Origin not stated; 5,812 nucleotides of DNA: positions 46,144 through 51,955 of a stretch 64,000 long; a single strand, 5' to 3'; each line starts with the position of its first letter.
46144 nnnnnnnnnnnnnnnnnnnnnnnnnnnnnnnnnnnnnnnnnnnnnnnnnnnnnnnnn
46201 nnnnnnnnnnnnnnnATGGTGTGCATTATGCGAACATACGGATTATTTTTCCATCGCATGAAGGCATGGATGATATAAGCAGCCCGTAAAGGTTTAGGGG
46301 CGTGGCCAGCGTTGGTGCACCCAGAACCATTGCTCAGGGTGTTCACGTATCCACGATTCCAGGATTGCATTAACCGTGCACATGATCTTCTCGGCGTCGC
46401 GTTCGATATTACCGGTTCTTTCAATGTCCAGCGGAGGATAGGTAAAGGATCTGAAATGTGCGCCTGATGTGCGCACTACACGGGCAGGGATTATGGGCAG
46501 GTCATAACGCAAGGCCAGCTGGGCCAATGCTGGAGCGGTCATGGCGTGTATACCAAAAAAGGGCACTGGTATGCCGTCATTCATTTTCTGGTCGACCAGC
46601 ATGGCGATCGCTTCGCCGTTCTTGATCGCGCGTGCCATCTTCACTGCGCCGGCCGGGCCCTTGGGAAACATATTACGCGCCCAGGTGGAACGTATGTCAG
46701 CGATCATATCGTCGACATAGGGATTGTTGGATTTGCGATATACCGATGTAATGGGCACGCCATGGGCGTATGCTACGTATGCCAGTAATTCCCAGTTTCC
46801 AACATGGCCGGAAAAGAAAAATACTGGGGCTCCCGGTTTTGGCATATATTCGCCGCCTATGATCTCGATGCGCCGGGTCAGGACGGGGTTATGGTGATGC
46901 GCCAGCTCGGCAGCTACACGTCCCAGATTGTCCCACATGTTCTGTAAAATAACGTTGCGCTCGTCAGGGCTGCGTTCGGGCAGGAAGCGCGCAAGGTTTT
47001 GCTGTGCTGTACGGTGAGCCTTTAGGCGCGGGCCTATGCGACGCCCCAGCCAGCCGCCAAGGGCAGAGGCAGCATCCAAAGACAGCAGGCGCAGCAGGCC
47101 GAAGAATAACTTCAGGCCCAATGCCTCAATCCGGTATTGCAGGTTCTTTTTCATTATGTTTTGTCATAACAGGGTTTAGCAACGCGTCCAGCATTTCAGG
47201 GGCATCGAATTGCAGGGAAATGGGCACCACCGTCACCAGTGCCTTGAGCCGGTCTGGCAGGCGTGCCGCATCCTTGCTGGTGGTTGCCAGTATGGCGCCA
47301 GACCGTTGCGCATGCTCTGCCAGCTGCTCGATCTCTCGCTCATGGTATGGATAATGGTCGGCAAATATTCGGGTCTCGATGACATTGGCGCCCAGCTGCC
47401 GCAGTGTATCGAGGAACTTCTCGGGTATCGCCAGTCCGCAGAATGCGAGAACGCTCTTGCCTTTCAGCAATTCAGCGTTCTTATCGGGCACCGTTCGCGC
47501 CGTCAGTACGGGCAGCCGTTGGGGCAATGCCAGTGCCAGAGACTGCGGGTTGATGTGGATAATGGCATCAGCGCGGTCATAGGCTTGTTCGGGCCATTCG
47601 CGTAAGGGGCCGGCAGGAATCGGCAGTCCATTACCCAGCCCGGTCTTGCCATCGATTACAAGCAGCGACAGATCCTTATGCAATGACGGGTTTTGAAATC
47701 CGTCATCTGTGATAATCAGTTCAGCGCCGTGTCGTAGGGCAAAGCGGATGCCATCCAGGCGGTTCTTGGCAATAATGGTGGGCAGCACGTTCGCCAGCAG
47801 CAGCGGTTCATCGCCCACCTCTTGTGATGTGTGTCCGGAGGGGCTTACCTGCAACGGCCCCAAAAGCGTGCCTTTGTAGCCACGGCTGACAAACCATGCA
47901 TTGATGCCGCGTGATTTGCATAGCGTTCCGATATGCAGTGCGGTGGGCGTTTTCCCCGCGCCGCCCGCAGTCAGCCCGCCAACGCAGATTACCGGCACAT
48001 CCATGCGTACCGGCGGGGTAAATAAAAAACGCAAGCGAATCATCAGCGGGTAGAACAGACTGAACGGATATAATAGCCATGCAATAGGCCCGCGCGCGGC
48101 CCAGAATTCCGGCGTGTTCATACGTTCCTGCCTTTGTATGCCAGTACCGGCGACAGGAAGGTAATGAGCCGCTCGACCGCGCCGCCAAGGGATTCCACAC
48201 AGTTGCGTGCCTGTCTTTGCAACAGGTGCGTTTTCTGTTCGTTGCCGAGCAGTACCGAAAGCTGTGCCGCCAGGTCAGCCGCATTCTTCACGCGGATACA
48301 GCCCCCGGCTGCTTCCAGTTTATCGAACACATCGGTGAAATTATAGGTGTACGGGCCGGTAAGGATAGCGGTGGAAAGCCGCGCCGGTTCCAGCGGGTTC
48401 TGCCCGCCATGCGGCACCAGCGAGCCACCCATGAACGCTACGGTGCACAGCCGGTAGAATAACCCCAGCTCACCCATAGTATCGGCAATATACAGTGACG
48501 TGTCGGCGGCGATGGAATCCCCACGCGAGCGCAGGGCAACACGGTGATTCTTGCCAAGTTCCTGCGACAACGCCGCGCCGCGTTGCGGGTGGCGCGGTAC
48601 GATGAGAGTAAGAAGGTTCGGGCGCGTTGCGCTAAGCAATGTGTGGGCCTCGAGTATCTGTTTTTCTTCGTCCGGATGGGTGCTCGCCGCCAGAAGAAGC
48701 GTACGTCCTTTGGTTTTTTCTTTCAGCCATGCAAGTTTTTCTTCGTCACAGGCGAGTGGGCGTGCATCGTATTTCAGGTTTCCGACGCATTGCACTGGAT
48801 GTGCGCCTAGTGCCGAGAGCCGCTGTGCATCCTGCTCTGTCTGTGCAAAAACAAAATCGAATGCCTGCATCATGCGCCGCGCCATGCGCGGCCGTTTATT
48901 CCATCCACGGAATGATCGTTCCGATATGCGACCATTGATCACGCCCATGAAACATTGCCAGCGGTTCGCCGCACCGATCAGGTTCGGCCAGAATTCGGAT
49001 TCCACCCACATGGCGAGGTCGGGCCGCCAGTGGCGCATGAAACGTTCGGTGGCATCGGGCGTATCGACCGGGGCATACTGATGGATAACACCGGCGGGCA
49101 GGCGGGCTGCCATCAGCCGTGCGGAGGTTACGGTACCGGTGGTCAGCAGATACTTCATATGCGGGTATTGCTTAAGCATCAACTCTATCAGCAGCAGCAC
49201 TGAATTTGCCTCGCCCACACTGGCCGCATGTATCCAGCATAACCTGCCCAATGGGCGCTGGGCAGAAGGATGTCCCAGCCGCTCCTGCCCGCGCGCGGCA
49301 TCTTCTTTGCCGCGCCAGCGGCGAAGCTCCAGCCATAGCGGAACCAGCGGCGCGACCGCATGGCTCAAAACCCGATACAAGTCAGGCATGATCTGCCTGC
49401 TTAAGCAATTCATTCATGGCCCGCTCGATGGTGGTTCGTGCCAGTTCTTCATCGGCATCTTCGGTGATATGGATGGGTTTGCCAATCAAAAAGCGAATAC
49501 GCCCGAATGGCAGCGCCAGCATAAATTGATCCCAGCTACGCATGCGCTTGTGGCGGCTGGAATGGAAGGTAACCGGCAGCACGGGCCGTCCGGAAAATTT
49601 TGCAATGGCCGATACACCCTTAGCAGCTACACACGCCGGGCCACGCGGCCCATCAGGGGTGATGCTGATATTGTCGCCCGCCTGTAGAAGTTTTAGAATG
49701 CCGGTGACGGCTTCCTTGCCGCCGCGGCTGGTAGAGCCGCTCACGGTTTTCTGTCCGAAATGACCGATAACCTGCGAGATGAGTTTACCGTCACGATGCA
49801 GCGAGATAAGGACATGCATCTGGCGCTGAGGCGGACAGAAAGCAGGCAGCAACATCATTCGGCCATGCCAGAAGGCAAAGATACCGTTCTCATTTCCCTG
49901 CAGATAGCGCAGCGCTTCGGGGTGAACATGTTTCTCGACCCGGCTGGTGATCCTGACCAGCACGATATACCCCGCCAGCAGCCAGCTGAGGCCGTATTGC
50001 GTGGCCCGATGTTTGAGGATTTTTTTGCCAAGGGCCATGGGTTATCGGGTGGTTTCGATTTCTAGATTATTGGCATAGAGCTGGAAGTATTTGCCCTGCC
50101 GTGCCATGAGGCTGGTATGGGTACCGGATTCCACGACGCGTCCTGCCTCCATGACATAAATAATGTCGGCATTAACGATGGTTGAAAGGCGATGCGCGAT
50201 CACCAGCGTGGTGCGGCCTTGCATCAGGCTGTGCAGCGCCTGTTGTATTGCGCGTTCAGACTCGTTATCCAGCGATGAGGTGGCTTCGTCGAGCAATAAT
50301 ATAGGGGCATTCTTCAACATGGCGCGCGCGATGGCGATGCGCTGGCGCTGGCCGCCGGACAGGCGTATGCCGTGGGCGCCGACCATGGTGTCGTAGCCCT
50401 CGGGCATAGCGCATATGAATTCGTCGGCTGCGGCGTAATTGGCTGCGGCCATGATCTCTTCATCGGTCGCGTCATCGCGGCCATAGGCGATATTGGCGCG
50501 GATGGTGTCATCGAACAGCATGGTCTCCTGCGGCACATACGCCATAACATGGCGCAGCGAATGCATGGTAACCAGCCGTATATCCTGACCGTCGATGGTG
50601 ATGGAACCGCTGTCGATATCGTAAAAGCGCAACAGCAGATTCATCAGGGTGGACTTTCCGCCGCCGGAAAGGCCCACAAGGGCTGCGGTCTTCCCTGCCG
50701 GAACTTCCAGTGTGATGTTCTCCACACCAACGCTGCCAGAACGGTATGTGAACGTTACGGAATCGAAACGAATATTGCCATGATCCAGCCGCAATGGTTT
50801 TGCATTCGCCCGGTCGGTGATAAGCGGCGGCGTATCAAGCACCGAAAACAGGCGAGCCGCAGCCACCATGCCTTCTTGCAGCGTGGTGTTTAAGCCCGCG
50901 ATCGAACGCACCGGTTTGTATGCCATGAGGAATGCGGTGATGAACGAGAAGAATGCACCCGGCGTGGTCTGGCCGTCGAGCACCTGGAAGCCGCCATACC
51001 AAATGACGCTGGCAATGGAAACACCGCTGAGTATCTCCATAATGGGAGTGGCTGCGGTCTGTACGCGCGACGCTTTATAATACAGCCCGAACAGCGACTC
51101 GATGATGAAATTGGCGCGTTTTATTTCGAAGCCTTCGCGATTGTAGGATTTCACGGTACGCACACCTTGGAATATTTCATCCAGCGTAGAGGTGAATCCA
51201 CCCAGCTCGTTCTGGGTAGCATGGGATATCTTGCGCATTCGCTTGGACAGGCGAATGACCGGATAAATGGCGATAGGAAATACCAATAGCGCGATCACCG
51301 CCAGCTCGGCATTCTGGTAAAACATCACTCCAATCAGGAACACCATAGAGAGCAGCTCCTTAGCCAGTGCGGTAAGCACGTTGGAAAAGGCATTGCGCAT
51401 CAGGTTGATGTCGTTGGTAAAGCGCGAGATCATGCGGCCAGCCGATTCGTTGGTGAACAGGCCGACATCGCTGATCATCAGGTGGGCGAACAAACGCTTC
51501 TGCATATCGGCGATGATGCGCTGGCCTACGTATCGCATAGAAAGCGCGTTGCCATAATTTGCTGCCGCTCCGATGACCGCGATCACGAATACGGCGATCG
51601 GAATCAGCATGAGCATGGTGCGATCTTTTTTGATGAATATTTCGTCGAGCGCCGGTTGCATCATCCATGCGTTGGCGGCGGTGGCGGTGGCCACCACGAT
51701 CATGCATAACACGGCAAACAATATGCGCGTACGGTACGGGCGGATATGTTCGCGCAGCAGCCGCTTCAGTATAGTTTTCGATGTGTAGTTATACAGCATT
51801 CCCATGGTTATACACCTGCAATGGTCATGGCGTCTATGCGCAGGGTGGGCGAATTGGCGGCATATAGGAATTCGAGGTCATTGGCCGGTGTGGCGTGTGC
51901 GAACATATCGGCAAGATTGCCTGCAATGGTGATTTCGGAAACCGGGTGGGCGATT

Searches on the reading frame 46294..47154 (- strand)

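Call 59: search_protein_families(library=pfam, proteins=[window:46294-47154:-], max_evalue=0.00001)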
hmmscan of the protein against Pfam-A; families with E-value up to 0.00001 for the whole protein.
window:46294-47154:- (286 aa): 1 family
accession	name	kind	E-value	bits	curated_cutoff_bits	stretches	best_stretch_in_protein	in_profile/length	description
PF03279.18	Lip_A_acyltrans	-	8.9e-54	183.1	22.3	1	6-283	12-293/295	Bacterial lipid A biosynthesis acyltransferase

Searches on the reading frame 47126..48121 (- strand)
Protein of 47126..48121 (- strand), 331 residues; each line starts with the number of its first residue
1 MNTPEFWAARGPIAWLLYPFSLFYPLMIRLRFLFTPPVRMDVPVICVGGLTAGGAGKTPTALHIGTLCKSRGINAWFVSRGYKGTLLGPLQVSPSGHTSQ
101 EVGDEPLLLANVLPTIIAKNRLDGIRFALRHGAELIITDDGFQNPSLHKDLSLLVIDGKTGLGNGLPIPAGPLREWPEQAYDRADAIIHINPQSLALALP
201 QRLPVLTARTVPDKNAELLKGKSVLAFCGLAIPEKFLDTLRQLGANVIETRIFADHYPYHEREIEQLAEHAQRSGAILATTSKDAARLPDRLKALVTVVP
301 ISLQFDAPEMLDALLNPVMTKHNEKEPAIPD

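Call 59: search_protein_families(library=pfam, proteins=[window:47126-48121:-], max_evalue=0.00001)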
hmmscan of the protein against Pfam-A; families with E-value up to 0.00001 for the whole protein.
window:47126-48121:- (331 aa): 1 family
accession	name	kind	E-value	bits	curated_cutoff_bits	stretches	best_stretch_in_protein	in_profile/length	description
PF02606.20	LpxK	-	1.1e-85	288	27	1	13-315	1-324/328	Tetraacyldisaccharide-1-P 4'-kinase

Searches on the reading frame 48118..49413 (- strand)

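Call 59: search_protein_families(library=pfam, proteins=[window:48118-49413:-], max_evalue=0.00001)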
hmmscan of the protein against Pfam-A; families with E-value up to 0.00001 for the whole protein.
window:48118-49413:- (431 aa): 1 family
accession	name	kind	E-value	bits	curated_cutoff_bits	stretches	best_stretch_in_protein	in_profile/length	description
PF04413.22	Glycos_transf_N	-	2.9e-59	200.1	23.9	1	43-217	4-179/179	3-Deoxy-D-manno-octulosonic-acid transferase (kdotransferase)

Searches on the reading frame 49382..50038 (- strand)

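Call 59: search_protein_families(library=pfam, proteins=[window:49382-50038:-], max_evalue=0.00001)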
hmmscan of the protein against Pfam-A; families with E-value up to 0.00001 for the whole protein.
window:49382-50038:- (218 aa): 1 family
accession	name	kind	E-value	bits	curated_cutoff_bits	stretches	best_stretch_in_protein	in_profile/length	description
PF04028.18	DUF374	-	9.9e-27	92.8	26.8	1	68-135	2-69/69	Domain of unknown function (DUF374)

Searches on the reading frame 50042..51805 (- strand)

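Call 59: search_protein_families(library=pfam, proteins=[window:50042-51805:-], max_evalue=0.00001)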
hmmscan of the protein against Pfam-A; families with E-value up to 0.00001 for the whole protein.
window:50042-51805:- (587 aa): 3 families
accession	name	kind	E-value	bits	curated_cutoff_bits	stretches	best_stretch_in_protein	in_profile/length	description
PF00664.28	ABC_membrane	-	5.7e-45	154.6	28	1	29-294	2-269/274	ABC transporter transmembrane region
PF00005.33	ABC_tran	-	2.1e-31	109.8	25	1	362-510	2-137/137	ABC transporter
PF02463.25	SMC_N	-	8.2e-08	32.4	40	1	463-552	135-211/220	RecF/RecN/SMC N terminal domain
